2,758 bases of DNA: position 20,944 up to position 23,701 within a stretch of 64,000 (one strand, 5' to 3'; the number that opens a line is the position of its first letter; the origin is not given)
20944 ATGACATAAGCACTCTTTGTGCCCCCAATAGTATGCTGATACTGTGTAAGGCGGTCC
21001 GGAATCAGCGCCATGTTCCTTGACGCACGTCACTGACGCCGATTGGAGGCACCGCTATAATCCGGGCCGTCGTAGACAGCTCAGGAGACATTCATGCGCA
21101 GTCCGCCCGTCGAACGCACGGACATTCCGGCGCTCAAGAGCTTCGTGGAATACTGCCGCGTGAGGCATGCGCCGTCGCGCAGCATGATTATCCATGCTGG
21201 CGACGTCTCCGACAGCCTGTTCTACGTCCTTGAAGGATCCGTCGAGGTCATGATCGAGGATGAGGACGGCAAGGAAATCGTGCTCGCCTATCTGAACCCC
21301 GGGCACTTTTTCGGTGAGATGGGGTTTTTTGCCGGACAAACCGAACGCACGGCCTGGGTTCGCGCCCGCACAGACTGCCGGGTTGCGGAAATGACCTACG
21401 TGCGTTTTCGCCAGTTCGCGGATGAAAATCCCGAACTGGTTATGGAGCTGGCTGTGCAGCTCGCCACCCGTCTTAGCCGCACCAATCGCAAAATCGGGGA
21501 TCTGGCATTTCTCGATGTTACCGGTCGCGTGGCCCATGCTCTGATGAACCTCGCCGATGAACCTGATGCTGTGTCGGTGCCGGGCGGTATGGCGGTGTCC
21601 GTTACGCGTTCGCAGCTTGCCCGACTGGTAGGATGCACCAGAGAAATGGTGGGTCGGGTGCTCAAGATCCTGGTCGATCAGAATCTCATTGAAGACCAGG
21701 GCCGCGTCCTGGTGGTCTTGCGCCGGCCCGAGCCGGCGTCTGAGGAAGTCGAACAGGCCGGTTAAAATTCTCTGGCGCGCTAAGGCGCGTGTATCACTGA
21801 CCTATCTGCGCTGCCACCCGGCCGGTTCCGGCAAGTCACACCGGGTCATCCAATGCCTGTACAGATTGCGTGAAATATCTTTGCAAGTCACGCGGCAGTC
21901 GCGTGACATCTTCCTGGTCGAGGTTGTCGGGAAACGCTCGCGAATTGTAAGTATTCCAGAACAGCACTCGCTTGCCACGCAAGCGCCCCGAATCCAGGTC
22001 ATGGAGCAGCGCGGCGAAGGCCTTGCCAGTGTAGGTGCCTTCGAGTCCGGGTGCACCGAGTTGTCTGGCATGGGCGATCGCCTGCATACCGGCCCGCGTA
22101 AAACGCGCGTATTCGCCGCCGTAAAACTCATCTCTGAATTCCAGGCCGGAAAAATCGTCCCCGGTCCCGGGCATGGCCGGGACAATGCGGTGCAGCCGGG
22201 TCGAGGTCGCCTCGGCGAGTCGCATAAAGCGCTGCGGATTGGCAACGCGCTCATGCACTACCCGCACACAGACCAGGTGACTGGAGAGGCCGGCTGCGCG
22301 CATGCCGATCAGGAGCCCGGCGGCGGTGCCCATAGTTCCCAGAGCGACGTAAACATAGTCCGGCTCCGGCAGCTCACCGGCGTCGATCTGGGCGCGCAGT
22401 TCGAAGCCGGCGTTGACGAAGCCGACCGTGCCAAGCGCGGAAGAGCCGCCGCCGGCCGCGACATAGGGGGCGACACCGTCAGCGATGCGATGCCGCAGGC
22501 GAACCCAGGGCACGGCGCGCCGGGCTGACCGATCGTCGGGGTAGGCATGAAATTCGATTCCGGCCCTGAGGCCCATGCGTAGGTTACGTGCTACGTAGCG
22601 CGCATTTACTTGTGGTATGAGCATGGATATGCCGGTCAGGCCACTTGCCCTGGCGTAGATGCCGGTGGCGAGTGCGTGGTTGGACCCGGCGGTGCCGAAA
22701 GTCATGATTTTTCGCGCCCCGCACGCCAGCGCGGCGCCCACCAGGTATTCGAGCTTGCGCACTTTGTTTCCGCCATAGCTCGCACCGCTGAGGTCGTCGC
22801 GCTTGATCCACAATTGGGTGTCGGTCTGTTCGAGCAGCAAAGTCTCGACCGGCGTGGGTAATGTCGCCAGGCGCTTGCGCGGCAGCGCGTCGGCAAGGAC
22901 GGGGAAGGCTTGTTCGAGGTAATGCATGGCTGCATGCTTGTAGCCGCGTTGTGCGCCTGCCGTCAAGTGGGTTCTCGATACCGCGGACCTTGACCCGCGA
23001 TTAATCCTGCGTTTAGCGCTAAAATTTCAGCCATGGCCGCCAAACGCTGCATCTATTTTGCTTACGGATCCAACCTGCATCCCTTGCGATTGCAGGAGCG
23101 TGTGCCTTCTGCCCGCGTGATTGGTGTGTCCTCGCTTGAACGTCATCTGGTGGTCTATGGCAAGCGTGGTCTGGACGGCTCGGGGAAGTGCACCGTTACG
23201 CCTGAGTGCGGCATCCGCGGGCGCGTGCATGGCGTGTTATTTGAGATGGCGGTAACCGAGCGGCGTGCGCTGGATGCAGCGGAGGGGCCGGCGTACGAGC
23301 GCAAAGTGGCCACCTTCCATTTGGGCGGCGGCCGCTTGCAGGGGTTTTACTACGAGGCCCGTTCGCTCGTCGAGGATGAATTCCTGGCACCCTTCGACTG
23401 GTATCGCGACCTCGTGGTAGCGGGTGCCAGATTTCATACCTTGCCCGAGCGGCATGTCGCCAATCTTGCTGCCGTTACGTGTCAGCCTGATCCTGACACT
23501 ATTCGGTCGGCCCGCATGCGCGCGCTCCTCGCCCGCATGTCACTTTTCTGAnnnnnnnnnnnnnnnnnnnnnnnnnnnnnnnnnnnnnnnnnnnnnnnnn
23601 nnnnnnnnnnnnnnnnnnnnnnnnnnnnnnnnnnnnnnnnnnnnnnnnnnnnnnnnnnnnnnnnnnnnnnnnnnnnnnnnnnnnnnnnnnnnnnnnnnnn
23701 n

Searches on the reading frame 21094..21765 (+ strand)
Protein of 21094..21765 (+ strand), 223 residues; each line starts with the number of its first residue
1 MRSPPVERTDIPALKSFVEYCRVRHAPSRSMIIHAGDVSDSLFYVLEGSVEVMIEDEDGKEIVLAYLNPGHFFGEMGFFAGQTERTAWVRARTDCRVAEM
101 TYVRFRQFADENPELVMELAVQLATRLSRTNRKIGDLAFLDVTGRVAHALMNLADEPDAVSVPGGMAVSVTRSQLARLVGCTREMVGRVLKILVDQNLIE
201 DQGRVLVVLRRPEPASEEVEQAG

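Call 35: search_protein_families(library=pfam, proteins=[window:21094-21765:+])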
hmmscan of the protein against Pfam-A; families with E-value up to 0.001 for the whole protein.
window:21094-21765:+ (223 aa): 3 families
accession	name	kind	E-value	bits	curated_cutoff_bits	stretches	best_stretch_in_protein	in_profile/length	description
PF00027.35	cNMP_binding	-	1.4e-23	83.1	27.5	1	24-112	2-89/89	Cyclic nucleotide-binding domain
PF13545.12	HTH_Crp_2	-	4.7e-12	46.1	27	1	144-210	1-63/70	Crp-like helix-turn-helix domain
PF00325.26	Crp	-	1.4e-07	31.6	21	1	170-199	3-32/32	Bacterial regulatory proteins, crp family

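Call 51: search_solved_structures(query=window:21094-21765:+, max_evalue=1e-10, show_alignments=3)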
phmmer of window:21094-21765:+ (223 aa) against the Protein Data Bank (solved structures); distinct sequences matched with E-value up to 1e-10: 40.
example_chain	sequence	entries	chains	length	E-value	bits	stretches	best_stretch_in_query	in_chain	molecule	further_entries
4i0b_A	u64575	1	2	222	3.1e-70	239.4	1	9-208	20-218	Catabolite gene activator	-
1i5z_A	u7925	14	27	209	9.3e-70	237.8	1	9-208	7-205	CATABOLITE GENE ACTIVATOR PROTEIN | CATABOLITE GENE ACTIVATOR PROTEIN (CAP) | PROTEIN (CATABOLITE GENE ACTIVATOR PROTEIN (CAP))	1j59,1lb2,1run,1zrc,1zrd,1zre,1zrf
1g6n_A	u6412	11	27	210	9.4e-70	237.8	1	9-208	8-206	CATABOLITE GENE ACTIVATOR PROTEIN | PROTEIN (CATABOLITE GENE ACTIVATOR PROTEIN) | Catabolite gene activator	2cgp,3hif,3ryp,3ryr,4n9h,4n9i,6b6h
4hzf_A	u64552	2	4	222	1.1e-69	237.6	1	9-208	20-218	Catabolite gene activator | cAMP-activated global transcriptional regulator CRP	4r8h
6dt4_A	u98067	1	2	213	1.3e-69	237.3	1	9-208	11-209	Cyclic AMP receptor protein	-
4i09_A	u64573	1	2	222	1.6e-69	237.1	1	9-208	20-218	Catabolite gene activator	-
1cgp_A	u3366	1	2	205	1.9e-69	236.8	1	9-208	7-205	PROTEIN (CATABOLITE GENE ACTIVATOR PROTEIN (CAP))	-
3qop_A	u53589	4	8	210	2.5e-69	236.4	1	9-208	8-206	Catabolite gene activator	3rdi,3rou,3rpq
1o3q_A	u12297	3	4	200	2.7e-69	236.3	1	12-208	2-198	CATABOLITE GENE ACTIVATOR PROTEIN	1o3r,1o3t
4i01_A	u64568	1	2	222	3e-69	236.2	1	9-208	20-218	Catabolite gene activator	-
4i0a_A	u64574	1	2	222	4.1e-69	235.7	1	9-208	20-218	Catabolite gene activator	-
4i02_A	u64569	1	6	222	4.1e-69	235.7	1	9-208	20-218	Catabolite gene activator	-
1o3s_A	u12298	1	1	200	7e-69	235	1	12-208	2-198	CATABOLITE GENE ACTIVATOR PROTEIN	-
1i6x_A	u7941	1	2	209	9e-69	234.6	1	9-208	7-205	CATABOLITE GENE ACTIVATOR PROTEIN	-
1ruo_A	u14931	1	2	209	1.2e-68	234.2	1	9-208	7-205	PROTEIN (CATABOLITE GENE ACTIVATOR PROTEIN (CAP))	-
3iwz_A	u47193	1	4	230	1.2e-45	159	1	8-208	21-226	Catabolite activation-like protein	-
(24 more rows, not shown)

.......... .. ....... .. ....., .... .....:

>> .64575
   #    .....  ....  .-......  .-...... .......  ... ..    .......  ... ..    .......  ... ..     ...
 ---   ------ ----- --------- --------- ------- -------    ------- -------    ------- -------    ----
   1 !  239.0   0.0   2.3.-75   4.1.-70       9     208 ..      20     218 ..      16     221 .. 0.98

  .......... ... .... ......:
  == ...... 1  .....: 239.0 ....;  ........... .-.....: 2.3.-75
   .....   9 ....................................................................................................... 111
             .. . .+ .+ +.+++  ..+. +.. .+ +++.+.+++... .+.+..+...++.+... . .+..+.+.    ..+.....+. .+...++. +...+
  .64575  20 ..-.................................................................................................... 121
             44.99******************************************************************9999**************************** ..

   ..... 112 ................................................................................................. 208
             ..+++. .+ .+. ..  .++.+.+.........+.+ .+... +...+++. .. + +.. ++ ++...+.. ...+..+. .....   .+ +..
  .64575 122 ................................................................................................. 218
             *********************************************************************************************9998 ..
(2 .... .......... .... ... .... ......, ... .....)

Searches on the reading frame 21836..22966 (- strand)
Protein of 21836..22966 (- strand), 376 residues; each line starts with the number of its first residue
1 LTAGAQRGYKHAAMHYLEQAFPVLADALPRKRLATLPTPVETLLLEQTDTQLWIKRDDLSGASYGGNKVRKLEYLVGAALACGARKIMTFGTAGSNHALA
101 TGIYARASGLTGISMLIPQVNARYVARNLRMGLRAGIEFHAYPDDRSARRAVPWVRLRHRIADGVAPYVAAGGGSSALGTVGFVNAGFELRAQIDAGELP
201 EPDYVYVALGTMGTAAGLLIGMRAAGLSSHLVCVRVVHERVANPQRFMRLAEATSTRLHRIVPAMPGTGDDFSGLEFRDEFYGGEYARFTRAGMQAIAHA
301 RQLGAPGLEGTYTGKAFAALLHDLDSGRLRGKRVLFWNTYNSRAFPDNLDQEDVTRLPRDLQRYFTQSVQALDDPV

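Call 15: search_protein_families(library=pfam, proteins=[window:21836-22966:-])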
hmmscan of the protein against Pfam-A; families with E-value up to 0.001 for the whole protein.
window:21836-22966:- (376 aa): 1 family
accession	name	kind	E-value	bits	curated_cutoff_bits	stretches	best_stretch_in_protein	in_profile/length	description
PF00291.31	PALP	-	1.2e-23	84.3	35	1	34-338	4-293/295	Pyridoxal-phosphate dependent enzyme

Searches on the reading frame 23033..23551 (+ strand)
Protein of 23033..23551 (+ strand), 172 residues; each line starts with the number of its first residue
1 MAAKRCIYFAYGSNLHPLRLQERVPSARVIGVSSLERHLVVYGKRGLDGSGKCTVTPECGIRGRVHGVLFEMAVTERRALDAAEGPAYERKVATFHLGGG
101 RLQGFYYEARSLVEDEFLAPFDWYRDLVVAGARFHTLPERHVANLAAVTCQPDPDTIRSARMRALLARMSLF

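Call 35: search_protein_families(library=pfam, proteins=[window:23033-23551:+])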
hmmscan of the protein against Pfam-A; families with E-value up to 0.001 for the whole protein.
window:23033-23551:+ (172 aa): 2 families
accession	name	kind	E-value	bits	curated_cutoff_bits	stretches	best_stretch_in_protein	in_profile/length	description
PF06094.17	GGACT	-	2.6e-06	28.4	22.8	1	8-111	1-104/120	Gamma-glutamyl cyclotransferase, AIG2-like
PF13772.11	AIG2_2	-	4.2e-05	24.4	27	1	64-145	1-83/83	AIG2-like family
